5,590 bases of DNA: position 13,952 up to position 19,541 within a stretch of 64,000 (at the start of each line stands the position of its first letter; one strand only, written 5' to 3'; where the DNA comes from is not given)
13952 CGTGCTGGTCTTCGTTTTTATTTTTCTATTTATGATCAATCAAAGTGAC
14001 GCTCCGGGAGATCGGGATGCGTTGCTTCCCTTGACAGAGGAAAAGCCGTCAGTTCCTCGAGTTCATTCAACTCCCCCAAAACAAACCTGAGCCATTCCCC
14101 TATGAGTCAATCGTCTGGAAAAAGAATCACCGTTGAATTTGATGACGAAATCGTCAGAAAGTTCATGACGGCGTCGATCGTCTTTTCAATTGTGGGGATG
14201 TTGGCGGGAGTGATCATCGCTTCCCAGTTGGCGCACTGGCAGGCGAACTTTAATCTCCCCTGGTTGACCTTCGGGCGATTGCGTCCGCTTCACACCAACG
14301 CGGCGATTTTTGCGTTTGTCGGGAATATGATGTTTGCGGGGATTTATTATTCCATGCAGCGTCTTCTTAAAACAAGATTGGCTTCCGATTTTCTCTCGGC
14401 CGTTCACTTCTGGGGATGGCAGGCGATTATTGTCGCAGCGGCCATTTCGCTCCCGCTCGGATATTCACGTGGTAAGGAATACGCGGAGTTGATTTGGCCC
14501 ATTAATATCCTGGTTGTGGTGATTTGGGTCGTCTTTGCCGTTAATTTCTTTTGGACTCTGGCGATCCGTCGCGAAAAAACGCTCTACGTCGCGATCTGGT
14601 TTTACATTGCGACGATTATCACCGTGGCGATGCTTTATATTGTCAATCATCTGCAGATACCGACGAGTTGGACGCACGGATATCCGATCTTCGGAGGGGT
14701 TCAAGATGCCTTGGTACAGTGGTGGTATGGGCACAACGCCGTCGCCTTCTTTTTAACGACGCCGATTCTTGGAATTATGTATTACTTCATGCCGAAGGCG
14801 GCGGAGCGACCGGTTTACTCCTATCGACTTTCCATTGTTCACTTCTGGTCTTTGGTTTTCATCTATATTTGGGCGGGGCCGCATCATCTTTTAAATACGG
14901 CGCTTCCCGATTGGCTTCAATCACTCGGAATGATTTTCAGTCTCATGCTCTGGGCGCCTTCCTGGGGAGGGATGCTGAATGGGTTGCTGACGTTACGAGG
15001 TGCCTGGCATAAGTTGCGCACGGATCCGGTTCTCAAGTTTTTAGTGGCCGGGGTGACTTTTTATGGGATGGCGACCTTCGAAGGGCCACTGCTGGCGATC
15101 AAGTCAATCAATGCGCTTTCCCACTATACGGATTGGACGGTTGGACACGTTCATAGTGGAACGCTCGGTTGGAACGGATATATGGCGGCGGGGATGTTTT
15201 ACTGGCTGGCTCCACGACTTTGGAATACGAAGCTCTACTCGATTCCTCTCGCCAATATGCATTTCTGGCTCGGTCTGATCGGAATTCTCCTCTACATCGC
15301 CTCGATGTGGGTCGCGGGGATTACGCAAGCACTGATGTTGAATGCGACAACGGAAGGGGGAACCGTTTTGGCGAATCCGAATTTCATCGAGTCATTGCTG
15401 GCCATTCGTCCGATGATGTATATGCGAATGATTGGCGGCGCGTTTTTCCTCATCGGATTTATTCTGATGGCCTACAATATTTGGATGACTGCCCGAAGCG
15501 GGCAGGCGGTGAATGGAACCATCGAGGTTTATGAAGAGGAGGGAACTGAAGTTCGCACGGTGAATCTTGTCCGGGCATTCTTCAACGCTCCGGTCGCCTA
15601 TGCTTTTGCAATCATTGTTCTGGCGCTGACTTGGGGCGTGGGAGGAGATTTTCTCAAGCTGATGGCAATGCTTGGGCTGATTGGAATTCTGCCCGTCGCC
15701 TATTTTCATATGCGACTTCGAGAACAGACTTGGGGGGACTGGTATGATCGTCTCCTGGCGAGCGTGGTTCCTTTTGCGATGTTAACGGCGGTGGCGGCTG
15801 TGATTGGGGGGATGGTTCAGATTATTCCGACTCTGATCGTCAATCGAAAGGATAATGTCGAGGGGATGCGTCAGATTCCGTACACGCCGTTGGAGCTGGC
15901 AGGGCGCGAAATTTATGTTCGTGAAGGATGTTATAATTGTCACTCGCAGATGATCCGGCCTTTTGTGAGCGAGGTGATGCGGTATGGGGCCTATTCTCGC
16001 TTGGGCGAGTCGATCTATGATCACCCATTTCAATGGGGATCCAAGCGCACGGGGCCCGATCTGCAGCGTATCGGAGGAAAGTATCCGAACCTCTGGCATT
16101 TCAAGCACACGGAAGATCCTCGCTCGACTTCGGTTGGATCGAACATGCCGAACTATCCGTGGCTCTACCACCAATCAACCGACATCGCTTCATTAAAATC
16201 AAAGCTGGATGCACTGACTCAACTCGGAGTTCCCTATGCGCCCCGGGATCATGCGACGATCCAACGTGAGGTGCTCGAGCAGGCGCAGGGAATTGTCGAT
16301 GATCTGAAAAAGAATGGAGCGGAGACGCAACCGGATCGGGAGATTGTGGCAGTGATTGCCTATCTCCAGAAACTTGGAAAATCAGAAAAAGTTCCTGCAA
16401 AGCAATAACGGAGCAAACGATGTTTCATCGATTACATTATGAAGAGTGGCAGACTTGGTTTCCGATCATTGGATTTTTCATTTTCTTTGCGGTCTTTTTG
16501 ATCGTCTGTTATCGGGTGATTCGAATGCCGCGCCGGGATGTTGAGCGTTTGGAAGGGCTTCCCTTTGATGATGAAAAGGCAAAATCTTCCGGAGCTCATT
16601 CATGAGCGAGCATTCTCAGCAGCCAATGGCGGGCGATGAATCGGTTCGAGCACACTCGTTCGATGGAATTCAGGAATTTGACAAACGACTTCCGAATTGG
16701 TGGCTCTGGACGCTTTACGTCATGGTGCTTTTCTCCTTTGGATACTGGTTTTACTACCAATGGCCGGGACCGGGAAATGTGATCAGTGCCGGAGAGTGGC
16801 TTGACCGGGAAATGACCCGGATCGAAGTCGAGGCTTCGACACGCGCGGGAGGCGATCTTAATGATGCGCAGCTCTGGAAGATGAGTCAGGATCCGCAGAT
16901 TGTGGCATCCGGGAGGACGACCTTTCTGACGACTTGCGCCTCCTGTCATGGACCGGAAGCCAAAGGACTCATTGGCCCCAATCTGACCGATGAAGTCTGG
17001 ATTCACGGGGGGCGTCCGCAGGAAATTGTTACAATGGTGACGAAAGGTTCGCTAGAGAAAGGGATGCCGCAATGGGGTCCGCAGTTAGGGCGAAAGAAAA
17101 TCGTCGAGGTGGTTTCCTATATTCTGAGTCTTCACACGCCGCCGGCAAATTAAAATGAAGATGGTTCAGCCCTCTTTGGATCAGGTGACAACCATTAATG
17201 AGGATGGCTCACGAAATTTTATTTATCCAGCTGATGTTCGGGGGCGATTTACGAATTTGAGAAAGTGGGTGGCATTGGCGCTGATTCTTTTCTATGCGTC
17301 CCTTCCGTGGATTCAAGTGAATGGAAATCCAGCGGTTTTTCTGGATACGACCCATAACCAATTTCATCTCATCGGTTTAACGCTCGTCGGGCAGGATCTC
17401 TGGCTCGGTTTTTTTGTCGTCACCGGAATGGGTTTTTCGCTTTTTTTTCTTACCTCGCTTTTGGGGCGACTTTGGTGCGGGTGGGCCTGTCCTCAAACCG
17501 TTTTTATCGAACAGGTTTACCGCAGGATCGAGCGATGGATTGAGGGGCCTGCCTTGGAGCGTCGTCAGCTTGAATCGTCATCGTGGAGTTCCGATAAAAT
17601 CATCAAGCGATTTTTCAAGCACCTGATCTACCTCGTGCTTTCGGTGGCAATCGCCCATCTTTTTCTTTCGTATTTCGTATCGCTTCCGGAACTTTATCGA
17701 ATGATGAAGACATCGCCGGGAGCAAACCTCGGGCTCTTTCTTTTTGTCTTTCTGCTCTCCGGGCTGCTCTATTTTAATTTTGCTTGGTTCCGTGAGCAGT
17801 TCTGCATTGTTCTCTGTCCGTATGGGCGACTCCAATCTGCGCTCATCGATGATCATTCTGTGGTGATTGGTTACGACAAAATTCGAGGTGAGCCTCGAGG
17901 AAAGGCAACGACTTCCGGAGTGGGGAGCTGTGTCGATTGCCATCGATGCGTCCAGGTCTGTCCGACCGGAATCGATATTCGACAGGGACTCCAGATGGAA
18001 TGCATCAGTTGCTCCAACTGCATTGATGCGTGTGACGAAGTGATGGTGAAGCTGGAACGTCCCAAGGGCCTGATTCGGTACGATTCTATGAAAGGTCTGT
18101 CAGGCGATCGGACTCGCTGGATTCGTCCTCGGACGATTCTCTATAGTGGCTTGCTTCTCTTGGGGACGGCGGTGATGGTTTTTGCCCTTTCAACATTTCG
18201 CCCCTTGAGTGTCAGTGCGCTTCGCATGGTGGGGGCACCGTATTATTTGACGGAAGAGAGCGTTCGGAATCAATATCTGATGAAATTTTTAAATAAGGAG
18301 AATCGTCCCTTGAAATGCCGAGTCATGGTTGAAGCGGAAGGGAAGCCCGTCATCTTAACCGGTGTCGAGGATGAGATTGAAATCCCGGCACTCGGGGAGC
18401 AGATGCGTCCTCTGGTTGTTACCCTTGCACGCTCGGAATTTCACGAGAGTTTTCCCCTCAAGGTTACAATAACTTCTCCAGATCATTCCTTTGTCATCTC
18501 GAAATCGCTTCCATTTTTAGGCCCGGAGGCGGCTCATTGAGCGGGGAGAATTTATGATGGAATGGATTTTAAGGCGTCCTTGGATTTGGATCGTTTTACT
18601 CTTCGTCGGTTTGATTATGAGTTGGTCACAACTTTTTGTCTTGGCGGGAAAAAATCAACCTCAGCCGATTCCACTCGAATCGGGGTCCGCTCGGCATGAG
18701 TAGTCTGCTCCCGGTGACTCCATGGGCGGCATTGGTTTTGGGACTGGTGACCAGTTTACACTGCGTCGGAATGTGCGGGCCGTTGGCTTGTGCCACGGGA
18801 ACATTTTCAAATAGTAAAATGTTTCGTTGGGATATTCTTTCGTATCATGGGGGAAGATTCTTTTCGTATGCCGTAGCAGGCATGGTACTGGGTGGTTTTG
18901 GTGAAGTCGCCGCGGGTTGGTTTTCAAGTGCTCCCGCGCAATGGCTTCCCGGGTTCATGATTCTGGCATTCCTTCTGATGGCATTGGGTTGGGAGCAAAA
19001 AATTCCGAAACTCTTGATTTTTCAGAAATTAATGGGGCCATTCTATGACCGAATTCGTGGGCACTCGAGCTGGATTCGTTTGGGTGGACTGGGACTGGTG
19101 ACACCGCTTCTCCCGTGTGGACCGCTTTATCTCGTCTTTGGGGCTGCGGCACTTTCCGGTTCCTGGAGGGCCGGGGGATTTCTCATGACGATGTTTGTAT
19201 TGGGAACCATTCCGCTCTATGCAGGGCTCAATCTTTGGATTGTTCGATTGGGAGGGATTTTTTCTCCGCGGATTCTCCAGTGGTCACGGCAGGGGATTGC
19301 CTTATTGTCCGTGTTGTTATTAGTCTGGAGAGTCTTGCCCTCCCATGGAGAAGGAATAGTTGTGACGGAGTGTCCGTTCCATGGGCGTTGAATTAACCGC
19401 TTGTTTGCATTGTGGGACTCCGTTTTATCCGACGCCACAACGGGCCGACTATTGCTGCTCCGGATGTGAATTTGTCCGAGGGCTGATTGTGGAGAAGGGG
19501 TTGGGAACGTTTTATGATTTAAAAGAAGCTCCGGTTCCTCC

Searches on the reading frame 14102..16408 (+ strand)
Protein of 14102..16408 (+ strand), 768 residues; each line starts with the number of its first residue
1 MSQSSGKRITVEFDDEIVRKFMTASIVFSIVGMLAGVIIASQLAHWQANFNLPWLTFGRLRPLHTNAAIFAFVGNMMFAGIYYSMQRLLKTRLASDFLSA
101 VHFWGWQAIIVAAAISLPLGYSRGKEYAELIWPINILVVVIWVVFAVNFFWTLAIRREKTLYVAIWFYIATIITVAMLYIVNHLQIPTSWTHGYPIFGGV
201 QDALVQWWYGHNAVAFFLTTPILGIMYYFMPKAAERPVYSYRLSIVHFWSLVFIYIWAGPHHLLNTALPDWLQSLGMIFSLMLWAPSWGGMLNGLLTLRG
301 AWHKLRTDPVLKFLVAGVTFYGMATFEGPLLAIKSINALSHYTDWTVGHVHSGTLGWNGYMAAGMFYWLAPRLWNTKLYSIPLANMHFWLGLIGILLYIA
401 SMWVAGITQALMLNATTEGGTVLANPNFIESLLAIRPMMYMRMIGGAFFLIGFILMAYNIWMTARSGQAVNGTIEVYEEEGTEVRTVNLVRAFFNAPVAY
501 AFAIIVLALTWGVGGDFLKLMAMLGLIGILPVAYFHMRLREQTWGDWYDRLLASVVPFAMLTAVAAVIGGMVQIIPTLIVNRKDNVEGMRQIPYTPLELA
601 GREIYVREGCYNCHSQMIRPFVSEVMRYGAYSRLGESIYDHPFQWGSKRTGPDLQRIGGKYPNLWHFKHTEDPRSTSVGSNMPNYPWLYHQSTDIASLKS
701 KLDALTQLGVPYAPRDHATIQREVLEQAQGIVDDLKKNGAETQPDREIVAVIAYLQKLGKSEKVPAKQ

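Call 6: search_protein_families(library=pfam, proteins=[window:14102-16408:+], max_evalue=0.01)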
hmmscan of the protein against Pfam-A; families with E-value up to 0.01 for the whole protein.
window:14102-16408:+ (768 aa): 2 families
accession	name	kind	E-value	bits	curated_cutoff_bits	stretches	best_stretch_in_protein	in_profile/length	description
PF00115.25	COX1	-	1.7e-108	363.7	34.8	1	17-447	2-435/436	Cytochrome C and Quinol oxidase polypeptide I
PF02433.20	FixO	-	5.8e-83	278.1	29.6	1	555-760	8-217/219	Cytochrome C oxidase, mono-heme subunit/FixO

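Call 77: find_homologous_proteins(query=window:14102-16408:+, max_evalue=1e-50)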
Query window:14102-16408:+ (768 aa): 8000 proteins with E <= 1e-50 among 8000 candidates; the best 120 are listed.
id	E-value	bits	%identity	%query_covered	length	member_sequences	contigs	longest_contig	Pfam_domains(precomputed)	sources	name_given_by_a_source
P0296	0.0e+0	1770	100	100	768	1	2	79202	PF02433.21,PF00115.26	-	-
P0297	0.0e+0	1344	73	99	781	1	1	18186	PF02433.21,PF00115.26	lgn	-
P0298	0.0e+0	1338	74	99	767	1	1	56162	PF02433.21,PF00115.26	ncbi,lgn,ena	-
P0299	0.0e+0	1338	74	99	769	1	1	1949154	PF02433.21,PF00115.26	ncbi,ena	-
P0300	0.0e+0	1334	75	99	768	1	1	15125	PF02433.21,PF00115.26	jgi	jgi:cytochrome c oxidase cbb3-type subunit I/II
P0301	0.0e+0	1334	74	99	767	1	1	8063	PF02433.21,PF00115.26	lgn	-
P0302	0.0e+0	1333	75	99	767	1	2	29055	PF02433.21,PF00115.26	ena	-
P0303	0.0e+0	1329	75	99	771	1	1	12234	PF02433.21,PF00115.26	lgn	-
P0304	0.0e+0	1324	73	99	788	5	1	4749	PF02433.21,PF00115.26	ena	-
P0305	0.0e+0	1324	74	99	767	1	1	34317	PF02433.21,PF00115.26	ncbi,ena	-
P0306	0.0e+0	1322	73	99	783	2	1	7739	PF02433.21,PF00115.26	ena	-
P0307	0.0e+0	1318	73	99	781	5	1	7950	PF02433.21,PF00115.26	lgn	-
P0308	0.0e+0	1313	73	99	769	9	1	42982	PF02433.21,PF00115.26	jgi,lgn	-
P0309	0.0e+0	1313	73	99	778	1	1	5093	PF02433.21,PF00115.26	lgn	-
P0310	0.0e+0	1310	73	99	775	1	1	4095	PF02433.21,PF00115.26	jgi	jgi:cytochrome c oxidase cbb3-type subunit I/II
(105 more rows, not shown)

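Call 78: find_encoding_contigs(protein=P0299, flank=10000, max_places=1)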
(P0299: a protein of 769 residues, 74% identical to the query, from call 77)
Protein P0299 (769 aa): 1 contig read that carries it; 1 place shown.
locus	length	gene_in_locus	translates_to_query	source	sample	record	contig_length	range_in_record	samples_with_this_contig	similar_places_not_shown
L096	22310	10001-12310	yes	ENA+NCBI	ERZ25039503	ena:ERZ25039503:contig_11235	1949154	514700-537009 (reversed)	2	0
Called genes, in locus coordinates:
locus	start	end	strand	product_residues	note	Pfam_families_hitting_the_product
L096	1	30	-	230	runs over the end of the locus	PF13189:Cytidylate_kin2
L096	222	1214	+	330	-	PF03734:YkuD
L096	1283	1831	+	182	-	PF01281:Ribosomal_L9_N, PF03948:Ribosomal_L9_C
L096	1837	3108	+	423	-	PF00772:DnaB, PF03796:DnaB_C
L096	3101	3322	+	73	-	PF03796:DnaB_C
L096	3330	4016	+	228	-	PF00561:Abhydrolase_1, PF02089:Palm_thioest, PF24096:DUF7379 (weak)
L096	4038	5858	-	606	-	PF00587:tRNA-synt_2b, PF03129:HGTP_anticodon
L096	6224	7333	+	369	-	PF02585:PIG-L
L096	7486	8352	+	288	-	PF05235:CHAD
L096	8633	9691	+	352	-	PF00389:2-Hacid_dh, PF02826:2-Hacid_dh_C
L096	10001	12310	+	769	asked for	PF00115:COX1, PF02433:FixO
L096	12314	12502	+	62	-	-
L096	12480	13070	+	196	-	PF14715:FixP_N, PF00034:Cytochrom_C (weak), PF13442:Cytochrome_CBB3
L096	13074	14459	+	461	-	PF12801:Fer4_5, PF13187:Fer4_9 (faint), PF13237:Fer4_10 (faint), PF13534:Fer4_17 (faint), PF12838:Fer4_7 (weak), PF13183:Fer4_8 (faint), PF13746:Fer4_18, PF11614:FixG_C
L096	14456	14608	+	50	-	-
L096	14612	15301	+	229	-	PF13386:DsbD_2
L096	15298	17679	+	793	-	PF12156:ATPase-cat_bd, PF00122:E1-E2_ATPase (weak), PF00702:Hydrolase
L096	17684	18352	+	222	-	-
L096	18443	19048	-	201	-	PF20221:DUF6580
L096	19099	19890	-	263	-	PF07963:N_methyl (weak)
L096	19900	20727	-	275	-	PF14717:DUF4465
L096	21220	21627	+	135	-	-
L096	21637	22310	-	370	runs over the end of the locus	PF01098:FTSW_RODA_SPOVE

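Call 79: find_encoding_contigs(protein=P0298, flank=10000, max_places=1)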
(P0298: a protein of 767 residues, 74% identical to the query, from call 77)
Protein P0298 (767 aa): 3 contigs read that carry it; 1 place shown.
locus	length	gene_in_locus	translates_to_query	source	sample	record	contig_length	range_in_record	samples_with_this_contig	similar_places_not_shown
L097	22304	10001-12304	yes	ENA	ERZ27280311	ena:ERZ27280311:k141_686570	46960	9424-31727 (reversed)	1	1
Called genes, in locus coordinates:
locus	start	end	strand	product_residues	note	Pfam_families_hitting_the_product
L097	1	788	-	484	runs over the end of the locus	PF00171:Aldedh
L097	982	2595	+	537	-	PF11845:Tll0287-like, PF00015:MCPsignal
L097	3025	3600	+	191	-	PF00117:GATase, PF07722:Peptidase_C26 (weak)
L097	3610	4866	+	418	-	PF02812:ELFV_dehydrog_N, PF00208:ELFV_dehydrog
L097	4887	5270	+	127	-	PF09685:MamF_MmsF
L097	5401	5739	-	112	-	PF00543:P-II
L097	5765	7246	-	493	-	PF00909:Ammonium_transp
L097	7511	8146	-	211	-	PF02433:FixO, PF00034:Cytochrom_C (faint)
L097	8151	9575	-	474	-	PF00115:COX1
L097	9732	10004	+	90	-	-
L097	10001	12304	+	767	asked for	PF00115:COX1, PF02433:FixO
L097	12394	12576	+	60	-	-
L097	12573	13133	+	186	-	PF14715:FixP_N, PF00034:Cytochrom_C (faint), PF13442:Cytochrome_CBB3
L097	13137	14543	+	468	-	PF12801:Fer4_5 (weak), PF13187:Fer4_9 (faint), PF13237:Fer4_10 (faint), PF12838:Fer4_7 (weak), PF13183:Fer4_8 (faint), PF13534:Fer4_17 (faint), PF13746:Fer4_18, PF11614:FixG_C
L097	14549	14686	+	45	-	-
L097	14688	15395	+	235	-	PF13386:DsbD_2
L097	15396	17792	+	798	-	PF12156:ATPase-cat_bd, PF00702:Hydrolase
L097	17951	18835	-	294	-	PF02739:5_3_exonuc_N, PF01367:5_3_exonuc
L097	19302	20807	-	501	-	PF00015:MCPsignal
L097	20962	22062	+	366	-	PF13433:Peripla_BP_5, PF13458:Peripla_BP_6, PF01094:ANF_receptor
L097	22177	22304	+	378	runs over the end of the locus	PF13440:Polysacc_synt_3 (weak)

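Call 81: find_encoding_contigs(protein=P0302, flank=10000, max_places=2)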
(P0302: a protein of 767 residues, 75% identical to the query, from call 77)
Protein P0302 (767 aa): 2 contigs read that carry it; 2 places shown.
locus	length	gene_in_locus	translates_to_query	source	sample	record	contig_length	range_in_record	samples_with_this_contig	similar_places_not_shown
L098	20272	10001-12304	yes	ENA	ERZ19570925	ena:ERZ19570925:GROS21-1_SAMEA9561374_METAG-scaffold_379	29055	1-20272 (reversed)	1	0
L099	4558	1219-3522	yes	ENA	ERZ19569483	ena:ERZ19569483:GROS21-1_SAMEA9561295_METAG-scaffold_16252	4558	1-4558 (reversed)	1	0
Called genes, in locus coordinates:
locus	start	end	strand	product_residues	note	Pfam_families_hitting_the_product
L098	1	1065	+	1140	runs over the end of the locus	PF08379:Bact_transglu_N, PF01841:Transglut_core, PF09899:DUF2126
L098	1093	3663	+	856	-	PF04174:CP_ATPgrasp_1, PF14403:CP_ATPgrasp_2, PF04168:Alpha-E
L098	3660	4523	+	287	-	PF08379:Bact_transglu_N, PF01841:Transglut_core, PF04473:DUF553 (weak)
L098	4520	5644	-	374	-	PF09243:Rsm22, PF13847:Methyltransf_31 (weak), PF08242:Methyltransf_12 (weak), PF13649:Methyltransf_25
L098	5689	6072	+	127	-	-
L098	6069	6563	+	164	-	PF02075:RuvC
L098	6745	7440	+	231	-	-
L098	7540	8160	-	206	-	PF02433:FixO, PF00034:Cytochrom_C (faint)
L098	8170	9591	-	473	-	PF00115:COX1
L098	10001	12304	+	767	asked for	PF00115:COX1, PF02433:FixO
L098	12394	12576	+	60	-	-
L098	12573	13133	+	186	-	PF14715:FixP_N, PF00034:Cytochrom_C (weak), PF13442:Cytochrome_CBB3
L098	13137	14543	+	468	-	PF12801:Fer4_5 (weak), PF13187:Fer4_9 (faint), PF12838:Fer4_7 (weak), PF13183:Fer4_8 (faint), PF13237:Fer4_10 (faint), PF13534:Fer4_17 (faint), PF13746:Fer4_18, PF11614:FixG_C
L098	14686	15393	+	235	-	PF13386:DsbD_2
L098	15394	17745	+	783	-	PF12156:ATPase-cat_bd, PF00702:Hydrolase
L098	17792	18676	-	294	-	PF02739:5_3_exonuc_N, PF01367:5_3_exonuc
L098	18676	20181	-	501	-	PF00015:MCPsignal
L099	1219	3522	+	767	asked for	PF00115:COX1, PF02433:FixO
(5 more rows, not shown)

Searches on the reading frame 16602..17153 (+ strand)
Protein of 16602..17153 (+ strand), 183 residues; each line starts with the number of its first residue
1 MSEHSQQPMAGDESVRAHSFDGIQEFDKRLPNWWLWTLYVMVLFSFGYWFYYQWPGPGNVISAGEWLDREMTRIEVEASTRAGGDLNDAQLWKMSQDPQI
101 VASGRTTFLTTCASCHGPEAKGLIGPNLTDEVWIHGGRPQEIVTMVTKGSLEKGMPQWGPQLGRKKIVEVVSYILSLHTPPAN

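Call 6: search_protein_families(library=pfam, proteins=[window:16602-17153:+], max_evalue=0.01)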
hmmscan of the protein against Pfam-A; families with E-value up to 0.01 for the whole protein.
window:16602-17153:+ (183 aa): 3 families
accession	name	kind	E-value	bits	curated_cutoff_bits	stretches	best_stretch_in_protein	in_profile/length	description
PF14715.11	FixP_N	-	2.6e-15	56.3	24.9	1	17-53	6-42/48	N-terminal domain of cytochrome oxidase-cbb3, FixP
PF13442.11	Cytochrome_CBB3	-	4.7e-14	52.9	27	1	101-174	3-68/68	Cytochrome C oxidase, cbb3-type, subunit III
PF00034.26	Cytochrom_C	-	1.6e-06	29.8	21.3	1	101-177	1-89/90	Cytochrome c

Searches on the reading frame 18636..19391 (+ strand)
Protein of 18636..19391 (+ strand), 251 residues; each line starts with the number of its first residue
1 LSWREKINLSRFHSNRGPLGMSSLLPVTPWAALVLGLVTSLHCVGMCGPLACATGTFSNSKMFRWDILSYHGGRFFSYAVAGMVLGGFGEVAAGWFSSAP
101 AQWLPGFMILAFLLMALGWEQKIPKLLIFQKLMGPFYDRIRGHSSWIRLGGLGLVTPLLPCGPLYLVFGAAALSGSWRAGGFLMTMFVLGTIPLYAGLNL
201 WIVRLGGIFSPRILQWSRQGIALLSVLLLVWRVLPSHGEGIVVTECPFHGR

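Call 55: search_protein_families(library=ncbifam, proteins=[window:18636-19391:+], max_evalue=0.001)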
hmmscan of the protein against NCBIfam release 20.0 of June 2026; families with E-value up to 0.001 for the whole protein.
window:18636-19391:+ (251 aa): 0 families

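Call 91: search_protein_families(library=pfam, proteins=[window:18636-19391:+], max_evalue=0.001)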
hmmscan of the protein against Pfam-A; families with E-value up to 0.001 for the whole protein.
window:18636-19391:+ (251 aa): 1 family
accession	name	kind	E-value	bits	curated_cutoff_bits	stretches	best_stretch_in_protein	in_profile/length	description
PF13386.12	DsbD_2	-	3e-34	119.1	24.9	1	31-221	1-193/199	Cytochrome C biogenesis protein transmembrane region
